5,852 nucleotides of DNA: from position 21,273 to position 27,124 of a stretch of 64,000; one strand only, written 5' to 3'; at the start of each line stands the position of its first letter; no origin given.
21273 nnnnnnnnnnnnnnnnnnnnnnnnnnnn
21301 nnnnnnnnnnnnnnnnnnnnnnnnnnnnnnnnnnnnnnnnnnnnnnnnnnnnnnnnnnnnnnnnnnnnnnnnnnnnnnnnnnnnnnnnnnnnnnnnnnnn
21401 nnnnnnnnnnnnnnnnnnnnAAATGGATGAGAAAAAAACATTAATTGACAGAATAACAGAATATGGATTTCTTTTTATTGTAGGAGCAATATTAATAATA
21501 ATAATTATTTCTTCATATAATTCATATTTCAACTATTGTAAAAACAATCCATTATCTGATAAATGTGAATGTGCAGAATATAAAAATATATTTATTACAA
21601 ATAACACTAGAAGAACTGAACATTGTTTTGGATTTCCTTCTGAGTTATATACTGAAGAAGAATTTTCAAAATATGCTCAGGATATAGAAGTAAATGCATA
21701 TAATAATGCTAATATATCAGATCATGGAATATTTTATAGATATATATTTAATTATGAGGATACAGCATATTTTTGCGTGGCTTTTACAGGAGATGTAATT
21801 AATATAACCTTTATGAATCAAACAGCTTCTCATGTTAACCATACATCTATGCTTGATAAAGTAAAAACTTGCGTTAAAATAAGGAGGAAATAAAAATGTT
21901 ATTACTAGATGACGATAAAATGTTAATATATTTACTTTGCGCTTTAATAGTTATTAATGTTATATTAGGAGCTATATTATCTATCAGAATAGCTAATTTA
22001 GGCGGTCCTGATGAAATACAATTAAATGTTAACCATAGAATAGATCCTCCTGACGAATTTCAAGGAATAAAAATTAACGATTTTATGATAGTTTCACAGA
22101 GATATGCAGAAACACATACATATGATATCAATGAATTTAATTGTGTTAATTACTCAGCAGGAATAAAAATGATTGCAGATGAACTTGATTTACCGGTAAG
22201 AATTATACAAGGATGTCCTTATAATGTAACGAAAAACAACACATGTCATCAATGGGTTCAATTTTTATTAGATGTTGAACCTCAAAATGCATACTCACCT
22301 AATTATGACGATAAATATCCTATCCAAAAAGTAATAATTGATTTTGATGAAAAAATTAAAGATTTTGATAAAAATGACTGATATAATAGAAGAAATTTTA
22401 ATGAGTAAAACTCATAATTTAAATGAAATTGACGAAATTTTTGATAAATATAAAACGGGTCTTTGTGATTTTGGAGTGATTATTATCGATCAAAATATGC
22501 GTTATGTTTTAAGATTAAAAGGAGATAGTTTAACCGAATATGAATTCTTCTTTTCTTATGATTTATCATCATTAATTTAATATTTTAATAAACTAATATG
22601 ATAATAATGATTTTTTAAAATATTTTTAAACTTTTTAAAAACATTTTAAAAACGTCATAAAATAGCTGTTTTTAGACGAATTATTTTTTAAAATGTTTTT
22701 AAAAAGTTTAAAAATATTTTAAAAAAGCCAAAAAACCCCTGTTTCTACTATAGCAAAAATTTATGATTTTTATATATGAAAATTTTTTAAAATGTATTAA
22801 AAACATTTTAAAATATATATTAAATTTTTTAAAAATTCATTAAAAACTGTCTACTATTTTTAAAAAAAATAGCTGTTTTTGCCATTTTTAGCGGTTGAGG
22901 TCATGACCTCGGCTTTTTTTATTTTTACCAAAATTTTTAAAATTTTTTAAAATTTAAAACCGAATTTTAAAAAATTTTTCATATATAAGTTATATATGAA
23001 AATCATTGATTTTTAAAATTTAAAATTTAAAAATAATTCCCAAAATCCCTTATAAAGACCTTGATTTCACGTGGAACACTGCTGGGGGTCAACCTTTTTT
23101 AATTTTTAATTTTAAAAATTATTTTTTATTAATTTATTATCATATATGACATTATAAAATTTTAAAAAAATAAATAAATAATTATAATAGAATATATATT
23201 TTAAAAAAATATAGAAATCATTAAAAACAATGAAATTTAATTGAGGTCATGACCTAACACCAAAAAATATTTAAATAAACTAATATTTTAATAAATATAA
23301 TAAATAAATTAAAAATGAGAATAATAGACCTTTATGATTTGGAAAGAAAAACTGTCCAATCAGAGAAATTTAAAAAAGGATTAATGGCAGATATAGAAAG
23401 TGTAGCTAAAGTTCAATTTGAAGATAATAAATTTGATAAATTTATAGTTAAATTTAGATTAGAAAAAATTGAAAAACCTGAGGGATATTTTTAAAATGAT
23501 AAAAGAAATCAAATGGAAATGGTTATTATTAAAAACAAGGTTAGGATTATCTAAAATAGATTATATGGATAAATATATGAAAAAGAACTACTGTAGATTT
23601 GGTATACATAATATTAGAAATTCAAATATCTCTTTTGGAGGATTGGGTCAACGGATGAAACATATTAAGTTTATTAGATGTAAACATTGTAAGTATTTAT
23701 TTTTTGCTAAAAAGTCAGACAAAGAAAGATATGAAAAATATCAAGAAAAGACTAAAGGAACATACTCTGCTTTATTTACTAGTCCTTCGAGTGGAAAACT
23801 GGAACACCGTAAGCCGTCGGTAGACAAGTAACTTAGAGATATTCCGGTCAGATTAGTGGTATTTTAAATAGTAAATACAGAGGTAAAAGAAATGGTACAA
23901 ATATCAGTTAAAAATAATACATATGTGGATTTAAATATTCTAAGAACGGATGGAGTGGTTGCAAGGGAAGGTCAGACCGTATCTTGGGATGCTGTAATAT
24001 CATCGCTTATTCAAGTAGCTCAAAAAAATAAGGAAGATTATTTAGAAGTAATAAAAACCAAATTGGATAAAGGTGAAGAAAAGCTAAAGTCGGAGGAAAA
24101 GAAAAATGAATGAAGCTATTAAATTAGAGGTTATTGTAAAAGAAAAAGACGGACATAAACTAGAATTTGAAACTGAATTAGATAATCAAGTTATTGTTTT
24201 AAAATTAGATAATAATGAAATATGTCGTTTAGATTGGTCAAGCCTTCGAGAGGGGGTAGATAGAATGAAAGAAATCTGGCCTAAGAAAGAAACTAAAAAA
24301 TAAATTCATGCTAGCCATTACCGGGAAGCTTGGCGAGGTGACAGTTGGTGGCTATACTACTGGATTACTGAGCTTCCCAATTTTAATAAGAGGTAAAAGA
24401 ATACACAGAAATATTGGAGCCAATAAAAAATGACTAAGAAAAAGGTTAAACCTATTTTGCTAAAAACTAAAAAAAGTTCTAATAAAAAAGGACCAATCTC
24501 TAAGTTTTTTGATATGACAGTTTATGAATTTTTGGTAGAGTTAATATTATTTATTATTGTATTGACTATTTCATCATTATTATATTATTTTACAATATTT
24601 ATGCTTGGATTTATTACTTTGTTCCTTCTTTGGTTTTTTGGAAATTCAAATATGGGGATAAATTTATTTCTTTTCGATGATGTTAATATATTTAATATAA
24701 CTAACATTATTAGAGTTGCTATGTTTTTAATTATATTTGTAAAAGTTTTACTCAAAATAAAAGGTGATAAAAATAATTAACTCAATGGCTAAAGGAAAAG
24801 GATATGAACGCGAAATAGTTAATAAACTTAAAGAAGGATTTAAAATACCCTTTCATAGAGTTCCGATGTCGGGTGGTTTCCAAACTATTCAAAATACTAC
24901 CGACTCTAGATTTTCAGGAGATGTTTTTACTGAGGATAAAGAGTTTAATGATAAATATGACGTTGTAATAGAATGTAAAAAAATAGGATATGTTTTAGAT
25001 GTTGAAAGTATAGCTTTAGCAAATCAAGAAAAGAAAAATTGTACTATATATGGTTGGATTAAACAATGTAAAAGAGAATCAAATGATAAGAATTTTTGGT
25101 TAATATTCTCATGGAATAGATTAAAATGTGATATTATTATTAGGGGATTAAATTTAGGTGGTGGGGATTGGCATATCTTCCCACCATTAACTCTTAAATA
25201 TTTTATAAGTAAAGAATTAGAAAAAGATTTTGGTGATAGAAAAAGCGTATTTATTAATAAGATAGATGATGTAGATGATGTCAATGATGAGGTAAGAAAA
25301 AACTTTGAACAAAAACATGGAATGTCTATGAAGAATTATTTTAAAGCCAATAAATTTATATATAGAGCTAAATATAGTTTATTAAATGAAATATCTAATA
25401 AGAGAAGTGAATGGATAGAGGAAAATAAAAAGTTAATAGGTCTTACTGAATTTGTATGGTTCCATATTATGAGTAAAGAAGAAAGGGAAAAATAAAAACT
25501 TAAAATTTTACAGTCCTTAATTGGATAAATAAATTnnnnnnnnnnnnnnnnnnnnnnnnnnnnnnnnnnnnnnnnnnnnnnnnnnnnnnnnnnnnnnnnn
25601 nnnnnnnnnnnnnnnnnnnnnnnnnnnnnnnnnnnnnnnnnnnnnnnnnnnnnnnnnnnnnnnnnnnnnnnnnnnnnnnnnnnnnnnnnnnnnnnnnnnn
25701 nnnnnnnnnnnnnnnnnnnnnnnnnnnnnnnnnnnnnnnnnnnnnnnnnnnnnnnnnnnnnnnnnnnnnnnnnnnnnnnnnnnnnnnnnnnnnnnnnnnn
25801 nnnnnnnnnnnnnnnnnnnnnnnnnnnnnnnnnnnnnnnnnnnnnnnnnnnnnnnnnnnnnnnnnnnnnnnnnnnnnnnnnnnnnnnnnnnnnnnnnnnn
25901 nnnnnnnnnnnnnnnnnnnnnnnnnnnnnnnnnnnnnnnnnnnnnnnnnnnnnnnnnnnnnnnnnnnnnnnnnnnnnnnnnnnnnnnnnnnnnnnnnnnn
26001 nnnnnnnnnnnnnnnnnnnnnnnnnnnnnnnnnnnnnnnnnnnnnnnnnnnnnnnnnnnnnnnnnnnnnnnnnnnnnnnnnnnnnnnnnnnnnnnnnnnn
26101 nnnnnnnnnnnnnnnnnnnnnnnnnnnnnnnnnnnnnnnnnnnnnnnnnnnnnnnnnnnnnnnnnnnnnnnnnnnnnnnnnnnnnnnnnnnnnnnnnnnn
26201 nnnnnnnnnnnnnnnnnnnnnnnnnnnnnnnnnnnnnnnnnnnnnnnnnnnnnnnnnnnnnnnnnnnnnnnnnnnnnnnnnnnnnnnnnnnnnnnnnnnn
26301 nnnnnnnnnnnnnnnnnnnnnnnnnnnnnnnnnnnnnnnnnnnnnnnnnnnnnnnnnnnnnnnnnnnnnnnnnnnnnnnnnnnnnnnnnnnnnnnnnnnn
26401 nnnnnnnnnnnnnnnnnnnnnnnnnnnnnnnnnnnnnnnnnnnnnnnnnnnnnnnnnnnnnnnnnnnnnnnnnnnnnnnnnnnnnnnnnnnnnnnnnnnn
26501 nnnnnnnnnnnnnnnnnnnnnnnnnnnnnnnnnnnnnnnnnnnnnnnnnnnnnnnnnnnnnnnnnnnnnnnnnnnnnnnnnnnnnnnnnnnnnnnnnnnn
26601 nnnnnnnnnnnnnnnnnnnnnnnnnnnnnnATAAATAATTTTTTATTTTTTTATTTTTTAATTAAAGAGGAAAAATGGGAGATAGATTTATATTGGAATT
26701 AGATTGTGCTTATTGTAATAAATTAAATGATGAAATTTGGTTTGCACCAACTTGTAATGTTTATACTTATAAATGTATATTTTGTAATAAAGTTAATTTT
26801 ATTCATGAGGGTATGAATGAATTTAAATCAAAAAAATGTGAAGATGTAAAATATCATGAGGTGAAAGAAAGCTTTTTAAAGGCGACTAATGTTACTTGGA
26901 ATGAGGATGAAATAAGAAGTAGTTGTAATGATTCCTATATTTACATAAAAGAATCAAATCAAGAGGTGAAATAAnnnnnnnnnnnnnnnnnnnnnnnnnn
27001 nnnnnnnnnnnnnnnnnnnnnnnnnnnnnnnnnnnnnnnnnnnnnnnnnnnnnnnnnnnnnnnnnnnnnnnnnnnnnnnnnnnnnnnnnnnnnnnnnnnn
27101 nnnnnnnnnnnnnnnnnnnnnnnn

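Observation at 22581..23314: Repeat-dense AT-rich non-coding hub: 42-bp perfect inverted repeat, duplicated 15-bp palindrome and direct repeats; candidate replication origin or early/late switch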

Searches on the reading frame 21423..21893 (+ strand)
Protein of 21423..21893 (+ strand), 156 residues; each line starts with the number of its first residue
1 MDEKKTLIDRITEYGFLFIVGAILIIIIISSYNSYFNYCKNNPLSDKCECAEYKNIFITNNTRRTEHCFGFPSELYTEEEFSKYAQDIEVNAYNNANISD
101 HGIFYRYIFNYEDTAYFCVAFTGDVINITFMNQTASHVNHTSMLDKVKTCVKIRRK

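Call 8: search_protein_families(library=pfam, proteins=[window:21423-21893:+], max_evalue=0.01)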
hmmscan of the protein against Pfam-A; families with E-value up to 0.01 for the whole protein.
window:21423-21893:+ (156 aa): 0 families

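Call 9: search_protein_families(library=phrogs, proteins=[window:21423-21893:+], max_evalue=0.01)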
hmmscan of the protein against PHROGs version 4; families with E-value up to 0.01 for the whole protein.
window:21423-21893:+ (156 aa): 0 families

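Call 70: search_protein_families(library=pfam, proteins=[window:21423-21893:+], max_evalue=1)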
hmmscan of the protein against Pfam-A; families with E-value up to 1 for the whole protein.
window:21423-21893:+ (156 aa): 1 family
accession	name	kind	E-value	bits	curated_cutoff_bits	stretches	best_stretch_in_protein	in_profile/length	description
PF22674.2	C2185-like_N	-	0.2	12.4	27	1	21-64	28-73/91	C2185-like, N-terminal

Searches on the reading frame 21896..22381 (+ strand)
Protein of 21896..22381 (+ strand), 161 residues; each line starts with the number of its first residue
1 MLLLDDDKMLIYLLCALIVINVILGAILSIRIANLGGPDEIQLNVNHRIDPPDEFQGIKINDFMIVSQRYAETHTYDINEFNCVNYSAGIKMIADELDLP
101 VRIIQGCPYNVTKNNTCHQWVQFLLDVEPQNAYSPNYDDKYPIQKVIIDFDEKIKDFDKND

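Call 8: search_protein_families(library=pfam, proteins=[window:21896-22381:+], max_evalue=0.01)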
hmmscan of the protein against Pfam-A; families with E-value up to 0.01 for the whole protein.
window:21896-22381:+ (161 aa): 0 families

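Call 9: search_protein_families(library=phrogs, proteins=[window:21896-22381:+], max_evalue=0.01)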
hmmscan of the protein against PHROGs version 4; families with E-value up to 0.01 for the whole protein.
window:21896-22381:+ (161 aa): 0 families

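Call 19: find_encoding_contigs(protein=window:21896-22381:+, flank=10000, max_places=8)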
Protein window:21896-22381:+ (161 aa): 7 contigs read that carry it; 5 places shown.
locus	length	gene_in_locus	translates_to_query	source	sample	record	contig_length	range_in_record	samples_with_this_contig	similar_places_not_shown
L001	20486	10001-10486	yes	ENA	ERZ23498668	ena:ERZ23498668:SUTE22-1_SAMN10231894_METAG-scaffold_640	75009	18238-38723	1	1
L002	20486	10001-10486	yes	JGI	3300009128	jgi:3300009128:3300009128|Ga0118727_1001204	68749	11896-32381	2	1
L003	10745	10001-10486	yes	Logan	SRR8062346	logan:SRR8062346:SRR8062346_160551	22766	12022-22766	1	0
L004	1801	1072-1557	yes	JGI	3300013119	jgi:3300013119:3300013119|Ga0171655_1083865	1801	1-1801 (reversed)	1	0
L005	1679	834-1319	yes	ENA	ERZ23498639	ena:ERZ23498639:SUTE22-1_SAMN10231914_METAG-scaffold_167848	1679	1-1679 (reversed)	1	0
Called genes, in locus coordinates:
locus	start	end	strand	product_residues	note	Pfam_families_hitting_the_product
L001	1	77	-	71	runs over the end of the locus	-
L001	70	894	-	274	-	-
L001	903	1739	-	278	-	PF01145:Band_7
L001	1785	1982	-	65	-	-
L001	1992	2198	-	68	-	-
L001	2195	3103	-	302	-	-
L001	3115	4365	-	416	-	-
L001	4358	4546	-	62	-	-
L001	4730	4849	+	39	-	-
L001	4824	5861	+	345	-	-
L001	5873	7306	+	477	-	PF04675:DNA_ligase_A_N, PF09414:RNA_ligase (faint), PF01068:DNA_ligase_A_M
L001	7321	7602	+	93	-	-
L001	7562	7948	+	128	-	-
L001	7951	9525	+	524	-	-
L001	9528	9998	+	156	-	-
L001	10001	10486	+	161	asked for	-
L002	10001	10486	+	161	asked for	-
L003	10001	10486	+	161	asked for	-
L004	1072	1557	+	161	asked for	-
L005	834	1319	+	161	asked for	-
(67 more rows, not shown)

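Call 70: search_protein_families(library=pfam, proteins=[window:21896-22381:+], max_evalue=1)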
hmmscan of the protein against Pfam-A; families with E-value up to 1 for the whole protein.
window:21896-22381:+ (161 aa): 1 family
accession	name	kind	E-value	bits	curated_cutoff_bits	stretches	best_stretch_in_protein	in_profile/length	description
PF14381.12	EDR1_CTR1_ARMC3_pept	-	0.14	12.4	27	1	91-123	154-185/203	EDR1/CTR1/ARMC3, peptidase-like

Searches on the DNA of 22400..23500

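Call 63: search_rna_families(source=window, start=22400, end=23500, threshold=evalue, max_evalue=1)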
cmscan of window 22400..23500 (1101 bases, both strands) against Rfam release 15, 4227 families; matches with E-value up to 1: 1.
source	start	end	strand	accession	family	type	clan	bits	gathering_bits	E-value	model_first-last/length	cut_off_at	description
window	22635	22702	+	RF03722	MIR4378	Gene; miRNA;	-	22.3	90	0.28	1-91/91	no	MIR4378 microRNA precursor family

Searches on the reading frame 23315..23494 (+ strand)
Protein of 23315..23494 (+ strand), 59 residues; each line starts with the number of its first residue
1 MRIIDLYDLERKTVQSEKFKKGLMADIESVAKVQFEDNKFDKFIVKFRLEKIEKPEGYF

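Call 8: search_protein_families(library=pfam, proteins=[window:23315-23494:+], max_evalue=0.01)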
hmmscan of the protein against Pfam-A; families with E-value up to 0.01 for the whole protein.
window:23315-23494:+ (59 aa): 0 families

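Call 9: search_protein_families(library=phrogs, proteins=[window:23315-23494:+], max_evalue=0.01)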
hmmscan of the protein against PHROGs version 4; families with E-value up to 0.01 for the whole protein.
window:23315-23494:+ (59 aa): 0 families

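Call 70: search_protein_families(library=pfam, proteins=[window:23315-23494:+], max_evalue=1)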
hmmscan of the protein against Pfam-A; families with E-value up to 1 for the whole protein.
window:23315-23494:+ (59 aa): 2 families
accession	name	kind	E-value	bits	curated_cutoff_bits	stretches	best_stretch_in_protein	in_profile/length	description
PF02560.19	Cyanate_lyase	-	0.035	14.3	25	1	3-45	15-58/69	Cyanate lyase C-terminal domain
PF08241.18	Methyltransf_11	-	0.075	14.1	21.2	1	5-57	25-78/95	Methyltransferase domain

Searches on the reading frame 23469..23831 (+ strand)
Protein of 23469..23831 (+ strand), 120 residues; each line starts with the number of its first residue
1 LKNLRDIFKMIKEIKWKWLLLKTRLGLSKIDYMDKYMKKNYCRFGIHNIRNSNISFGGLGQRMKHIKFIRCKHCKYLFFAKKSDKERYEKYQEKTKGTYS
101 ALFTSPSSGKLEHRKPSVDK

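Call 8: search_protein_families(library=pfam, proteins=[window:23469-23831:+], max_evalue=0.01)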
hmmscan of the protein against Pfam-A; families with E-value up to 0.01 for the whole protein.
window:23469-23831:+ (120 aa): 0 families

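Call 9: search_protein_families(library=phrogs, proteins=[window:23469-23831:+], max_evalue=0.01)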
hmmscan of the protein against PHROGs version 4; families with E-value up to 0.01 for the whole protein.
window:23469-23831:+ (120 aa): 0 families

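Call 70: search_protein_families(library=pfam, proteins=[window:23496-23831:+], max_evalue=1)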
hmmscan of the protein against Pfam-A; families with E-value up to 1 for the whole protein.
window:23496-23831:+ (111 aa): 1 family
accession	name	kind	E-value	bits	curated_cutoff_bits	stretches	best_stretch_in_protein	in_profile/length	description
PF25669.1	SMP_MUG190-like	-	0.18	11.7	35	1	8-90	13-97/232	MUG190-like SMP domain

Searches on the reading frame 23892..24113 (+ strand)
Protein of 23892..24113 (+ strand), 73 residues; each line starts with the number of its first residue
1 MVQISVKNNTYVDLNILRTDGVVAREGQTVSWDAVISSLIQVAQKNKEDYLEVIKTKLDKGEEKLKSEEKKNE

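Call 70: search_protein_families(library=pfam, proteins=[window:23892-24113:+], max_evalue=1)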
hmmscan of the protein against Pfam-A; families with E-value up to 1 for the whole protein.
window:23892-24113:+ (73 aa): 1 family
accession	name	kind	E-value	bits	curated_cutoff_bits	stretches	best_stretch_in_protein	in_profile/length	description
PF05464.17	Phi-29_GP4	-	0.07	13.7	27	1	25-60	84-120/126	Phi-29-like late genes activator (early protein GP4)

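Call 105: find_homologous_proteins(query=window:23892-24113:+, max_evalue=0.01)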
Query window:23892-24113:+ (73 aa): 1 proteins with E <= 0.01 among 1 candidates.
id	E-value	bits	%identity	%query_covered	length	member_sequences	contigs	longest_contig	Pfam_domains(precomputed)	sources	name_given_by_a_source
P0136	1.8e-37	143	100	100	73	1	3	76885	-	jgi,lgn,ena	-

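Call 113: predict_structure(protein=window:23892-24113:+)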
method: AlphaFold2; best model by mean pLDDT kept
length: 73 residues; sequences in the alignment: 1
mean_pLDDT: 55.7   pTM: 0.32
mean pLDDT of the five models: 55.7, 54.3, 53.3, 52.2, 50.7
residues with pLDDT >= 90: 0; 70-90: 13; 50-70: 33; < 50: 27
segments of 3 or more residues with pLDDT < 50: 1-26
pLDDT, mean of each block of 10 residues (from residue 1): 32 41 48 64 62 72 71 58
secondary structure, 60 per line:
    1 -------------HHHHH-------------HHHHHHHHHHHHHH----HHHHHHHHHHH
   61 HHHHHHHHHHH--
elements in order: H14-18 H32-45 H50-71

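Call 116: find_encoding_contigs(protein=P0136, flank=4000, max_places=6)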
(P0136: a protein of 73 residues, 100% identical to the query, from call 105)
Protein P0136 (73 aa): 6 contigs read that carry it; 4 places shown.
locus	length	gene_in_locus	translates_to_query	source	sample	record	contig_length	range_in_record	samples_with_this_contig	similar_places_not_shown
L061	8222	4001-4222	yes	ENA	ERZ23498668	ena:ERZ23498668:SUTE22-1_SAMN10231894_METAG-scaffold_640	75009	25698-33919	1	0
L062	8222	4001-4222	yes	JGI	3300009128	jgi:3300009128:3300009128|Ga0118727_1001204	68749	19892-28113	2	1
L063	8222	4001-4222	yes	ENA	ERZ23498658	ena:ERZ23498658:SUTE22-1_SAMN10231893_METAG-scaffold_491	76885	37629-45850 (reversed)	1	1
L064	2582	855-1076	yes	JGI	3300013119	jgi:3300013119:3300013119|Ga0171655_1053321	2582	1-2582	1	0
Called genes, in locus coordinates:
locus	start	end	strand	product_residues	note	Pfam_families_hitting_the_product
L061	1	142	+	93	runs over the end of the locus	-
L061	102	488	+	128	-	-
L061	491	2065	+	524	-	-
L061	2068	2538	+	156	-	-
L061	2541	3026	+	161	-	-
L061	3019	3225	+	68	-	-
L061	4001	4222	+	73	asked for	-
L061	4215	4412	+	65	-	-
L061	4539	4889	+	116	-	-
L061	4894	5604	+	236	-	PF24608:PDDEXK_15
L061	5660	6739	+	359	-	-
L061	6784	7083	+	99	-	-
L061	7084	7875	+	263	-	-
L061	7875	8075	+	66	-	-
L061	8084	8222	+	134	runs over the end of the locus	-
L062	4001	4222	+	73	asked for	-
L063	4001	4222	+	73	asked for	-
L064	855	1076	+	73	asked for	-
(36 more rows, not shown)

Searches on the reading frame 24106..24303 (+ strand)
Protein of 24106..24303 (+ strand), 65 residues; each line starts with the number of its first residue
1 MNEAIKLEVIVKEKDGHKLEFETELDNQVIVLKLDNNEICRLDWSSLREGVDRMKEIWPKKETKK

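Call 70: search_protein_families(library=pfam, proteins=[window:24106-24303:+], max_evalue=1)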
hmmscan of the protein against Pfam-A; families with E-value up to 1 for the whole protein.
window:24106-24303:+ (65 aa): 1 family
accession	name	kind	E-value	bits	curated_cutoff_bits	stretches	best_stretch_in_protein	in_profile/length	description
PF06905.18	FAIM1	-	0.09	12.9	22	1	14-45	11-42/172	Fas apoptotic inhibitory molecule (FAIM1)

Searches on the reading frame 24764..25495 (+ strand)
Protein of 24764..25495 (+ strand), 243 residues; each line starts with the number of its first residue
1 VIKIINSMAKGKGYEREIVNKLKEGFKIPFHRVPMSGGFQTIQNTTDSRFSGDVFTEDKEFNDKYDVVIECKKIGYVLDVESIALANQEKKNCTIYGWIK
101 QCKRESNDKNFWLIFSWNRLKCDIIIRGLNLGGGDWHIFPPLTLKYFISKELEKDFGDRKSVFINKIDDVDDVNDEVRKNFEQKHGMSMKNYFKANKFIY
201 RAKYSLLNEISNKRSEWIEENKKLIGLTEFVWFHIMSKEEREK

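Call 10: search_protein_families(library=pfam, proteins=[window:24764-25495:+], max_evalue=0.01)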
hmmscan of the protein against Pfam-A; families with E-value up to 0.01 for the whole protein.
window:24764-25495:+ (243 aa): 1 family
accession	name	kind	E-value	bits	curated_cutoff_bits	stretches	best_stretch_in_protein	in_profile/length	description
PF24608.2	PDDEXK_15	-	1.6e-17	64.3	27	1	6-170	1-154/164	Phage putative PDDEXK endonuclease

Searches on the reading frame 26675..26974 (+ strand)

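Call 70: search_protein_families(library=pfam, proteins=[window:26675-26974:+], max_evalue=1)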
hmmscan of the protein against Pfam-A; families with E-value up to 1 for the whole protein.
window:26675-26974:+ (99 aa): 2 families
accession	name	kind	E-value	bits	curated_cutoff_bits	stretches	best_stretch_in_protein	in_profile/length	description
PF07191.17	Zn_ribbon_6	-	0.011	16.1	25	1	8-54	16-62/67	Double zinc ribbon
PF17205.9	PSI_integrin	-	0.25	11.6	27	0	32-58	17-38/47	Integrin plexin domain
